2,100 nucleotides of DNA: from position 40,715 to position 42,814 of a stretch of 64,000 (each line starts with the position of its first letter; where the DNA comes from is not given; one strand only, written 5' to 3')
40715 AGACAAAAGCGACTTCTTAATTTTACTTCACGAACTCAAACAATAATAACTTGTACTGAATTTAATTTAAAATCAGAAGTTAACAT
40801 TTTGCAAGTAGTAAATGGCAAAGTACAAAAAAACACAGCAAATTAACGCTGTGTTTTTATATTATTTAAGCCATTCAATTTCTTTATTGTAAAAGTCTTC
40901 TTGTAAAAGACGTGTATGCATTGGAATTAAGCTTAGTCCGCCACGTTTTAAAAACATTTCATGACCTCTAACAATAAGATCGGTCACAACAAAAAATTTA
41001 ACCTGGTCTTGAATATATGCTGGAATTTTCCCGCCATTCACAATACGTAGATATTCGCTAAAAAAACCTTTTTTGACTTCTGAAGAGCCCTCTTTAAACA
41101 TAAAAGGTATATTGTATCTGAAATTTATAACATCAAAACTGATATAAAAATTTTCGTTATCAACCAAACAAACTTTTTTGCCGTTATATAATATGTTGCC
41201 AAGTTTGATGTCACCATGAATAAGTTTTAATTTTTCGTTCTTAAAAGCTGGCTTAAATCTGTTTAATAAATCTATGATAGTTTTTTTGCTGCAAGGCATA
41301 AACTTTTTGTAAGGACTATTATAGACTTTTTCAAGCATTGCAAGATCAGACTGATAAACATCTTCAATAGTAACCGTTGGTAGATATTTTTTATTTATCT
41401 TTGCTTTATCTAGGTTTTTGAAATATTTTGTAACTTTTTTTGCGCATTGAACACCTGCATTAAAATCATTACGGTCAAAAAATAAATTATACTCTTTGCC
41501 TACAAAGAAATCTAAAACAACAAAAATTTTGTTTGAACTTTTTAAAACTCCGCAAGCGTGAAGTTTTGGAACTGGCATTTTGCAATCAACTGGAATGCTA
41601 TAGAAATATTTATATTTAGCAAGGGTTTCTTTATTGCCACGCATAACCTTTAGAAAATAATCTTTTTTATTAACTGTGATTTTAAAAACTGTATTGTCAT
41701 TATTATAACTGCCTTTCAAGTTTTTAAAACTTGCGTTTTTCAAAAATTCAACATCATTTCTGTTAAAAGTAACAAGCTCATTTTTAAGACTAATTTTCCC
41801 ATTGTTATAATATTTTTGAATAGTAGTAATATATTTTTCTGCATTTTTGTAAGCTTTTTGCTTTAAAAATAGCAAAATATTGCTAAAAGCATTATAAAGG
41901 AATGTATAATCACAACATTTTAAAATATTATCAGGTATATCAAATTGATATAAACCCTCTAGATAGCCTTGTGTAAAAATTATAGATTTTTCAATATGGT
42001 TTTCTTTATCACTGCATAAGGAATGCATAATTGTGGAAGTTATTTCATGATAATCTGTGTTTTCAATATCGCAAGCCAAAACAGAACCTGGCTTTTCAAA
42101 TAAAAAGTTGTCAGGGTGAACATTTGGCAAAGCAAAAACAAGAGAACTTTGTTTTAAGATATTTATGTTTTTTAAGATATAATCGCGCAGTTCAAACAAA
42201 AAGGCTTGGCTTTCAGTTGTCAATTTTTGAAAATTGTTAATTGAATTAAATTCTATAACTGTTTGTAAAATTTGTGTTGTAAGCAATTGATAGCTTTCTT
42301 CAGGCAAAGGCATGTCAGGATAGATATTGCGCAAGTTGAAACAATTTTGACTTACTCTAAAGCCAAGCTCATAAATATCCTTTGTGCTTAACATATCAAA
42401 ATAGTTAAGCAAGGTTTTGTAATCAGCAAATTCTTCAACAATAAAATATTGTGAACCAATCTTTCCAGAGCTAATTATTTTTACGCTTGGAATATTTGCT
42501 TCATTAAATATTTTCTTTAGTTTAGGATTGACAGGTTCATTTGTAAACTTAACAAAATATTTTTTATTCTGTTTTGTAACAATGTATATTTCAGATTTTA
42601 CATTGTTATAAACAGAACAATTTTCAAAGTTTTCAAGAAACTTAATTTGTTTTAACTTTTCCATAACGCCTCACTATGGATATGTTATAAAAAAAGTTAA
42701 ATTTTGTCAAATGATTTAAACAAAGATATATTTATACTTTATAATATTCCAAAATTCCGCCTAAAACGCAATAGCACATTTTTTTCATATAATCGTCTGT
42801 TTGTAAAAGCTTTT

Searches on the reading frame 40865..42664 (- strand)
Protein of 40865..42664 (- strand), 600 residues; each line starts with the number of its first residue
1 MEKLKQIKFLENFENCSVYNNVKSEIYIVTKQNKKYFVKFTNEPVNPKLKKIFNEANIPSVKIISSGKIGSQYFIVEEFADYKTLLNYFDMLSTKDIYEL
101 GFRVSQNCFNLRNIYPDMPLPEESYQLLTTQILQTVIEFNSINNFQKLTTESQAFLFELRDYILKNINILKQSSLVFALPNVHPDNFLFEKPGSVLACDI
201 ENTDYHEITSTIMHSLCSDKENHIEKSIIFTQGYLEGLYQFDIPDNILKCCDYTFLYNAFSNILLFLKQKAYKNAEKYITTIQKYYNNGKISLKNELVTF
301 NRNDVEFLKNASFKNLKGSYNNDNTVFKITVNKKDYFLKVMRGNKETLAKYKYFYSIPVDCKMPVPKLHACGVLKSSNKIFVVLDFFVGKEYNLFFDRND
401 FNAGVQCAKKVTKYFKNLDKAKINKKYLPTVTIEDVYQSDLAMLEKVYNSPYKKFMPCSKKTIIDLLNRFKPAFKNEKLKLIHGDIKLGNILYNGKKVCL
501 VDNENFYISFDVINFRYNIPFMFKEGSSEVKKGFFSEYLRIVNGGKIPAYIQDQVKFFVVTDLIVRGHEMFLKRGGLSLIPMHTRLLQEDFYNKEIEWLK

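Call 37: list_cluster_members(proteins=[window:40865-42664:-, window:44264-45457:+, window:55623-56747:-])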
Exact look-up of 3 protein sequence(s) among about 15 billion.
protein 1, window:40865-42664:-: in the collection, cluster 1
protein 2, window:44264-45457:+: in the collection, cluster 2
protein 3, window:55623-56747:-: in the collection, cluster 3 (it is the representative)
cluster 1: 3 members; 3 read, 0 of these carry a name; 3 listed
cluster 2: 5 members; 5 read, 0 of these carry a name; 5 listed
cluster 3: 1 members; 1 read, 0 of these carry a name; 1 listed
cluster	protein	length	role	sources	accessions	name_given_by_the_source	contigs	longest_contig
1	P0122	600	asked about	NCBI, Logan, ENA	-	-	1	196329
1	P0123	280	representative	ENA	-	-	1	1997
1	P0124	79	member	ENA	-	-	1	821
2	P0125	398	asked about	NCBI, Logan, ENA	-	-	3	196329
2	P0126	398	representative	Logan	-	-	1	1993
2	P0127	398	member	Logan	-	-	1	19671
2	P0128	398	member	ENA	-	-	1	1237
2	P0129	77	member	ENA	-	-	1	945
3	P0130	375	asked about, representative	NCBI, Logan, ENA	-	-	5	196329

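Call 89: search_protein_families(library=ncbifam, proteins=[window:40865-42664:-], max_evalue=0.00001)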
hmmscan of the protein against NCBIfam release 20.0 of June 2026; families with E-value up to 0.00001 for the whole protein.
window:40865-42664:- (600 aa): 0 families
